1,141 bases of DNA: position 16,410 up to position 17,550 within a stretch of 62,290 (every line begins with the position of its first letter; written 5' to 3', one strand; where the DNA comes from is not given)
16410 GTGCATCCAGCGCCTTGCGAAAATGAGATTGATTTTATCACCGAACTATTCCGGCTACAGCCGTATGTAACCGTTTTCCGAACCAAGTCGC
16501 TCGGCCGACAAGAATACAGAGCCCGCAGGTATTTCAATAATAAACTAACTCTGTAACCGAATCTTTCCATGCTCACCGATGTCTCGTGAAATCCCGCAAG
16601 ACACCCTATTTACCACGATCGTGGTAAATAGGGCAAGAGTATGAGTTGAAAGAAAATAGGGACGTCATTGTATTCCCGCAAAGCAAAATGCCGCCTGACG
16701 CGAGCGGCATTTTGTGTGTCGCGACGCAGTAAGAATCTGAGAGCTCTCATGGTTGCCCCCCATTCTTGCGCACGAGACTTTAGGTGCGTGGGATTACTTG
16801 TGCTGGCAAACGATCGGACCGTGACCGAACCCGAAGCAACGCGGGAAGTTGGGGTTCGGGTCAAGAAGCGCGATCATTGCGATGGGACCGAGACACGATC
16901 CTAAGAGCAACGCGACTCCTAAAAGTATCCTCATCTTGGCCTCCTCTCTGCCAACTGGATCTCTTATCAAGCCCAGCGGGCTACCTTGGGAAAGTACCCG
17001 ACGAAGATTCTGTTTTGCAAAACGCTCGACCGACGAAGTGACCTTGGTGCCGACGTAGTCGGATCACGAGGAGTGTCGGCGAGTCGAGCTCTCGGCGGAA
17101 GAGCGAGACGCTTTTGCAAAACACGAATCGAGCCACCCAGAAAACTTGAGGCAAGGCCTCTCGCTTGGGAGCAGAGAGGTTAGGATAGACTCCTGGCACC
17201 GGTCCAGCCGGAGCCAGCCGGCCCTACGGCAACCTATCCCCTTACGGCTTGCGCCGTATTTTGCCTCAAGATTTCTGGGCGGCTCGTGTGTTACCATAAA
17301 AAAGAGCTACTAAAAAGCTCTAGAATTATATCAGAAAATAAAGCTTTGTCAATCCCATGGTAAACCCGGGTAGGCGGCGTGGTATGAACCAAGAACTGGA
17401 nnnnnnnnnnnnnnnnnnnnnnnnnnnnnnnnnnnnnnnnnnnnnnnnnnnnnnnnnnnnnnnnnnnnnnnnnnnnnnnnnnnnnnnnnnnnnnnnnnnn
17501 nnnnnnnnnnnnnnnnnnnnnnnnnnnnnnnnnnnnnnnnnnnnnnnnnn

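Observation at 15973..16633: Paralog P2 carries a variant palindrome core at BOTH ends, showing co-variation between gene copy and flanking sites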

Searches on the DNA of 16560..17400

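Call 45: search_rna_families(source=window, start=16560, end=17400, threshold=evalue, max_evalue=1)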
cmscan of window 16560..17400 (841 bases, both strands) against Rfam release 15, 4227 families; matches with E-value up to 1: 2.
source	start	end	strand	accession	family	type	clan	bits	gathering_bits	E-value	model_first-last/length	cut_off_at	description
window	16661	16718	-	RF02994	IMPDH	Gene; sRNA;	-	19.2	95.4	0.31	1-108/108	no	IMPDH RNA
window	16902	17064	-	RF00223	IRES_Bip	Cis-reg; IRES;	-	14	40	0.072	1-263/263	no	bip internal ribosome entry site (IRES)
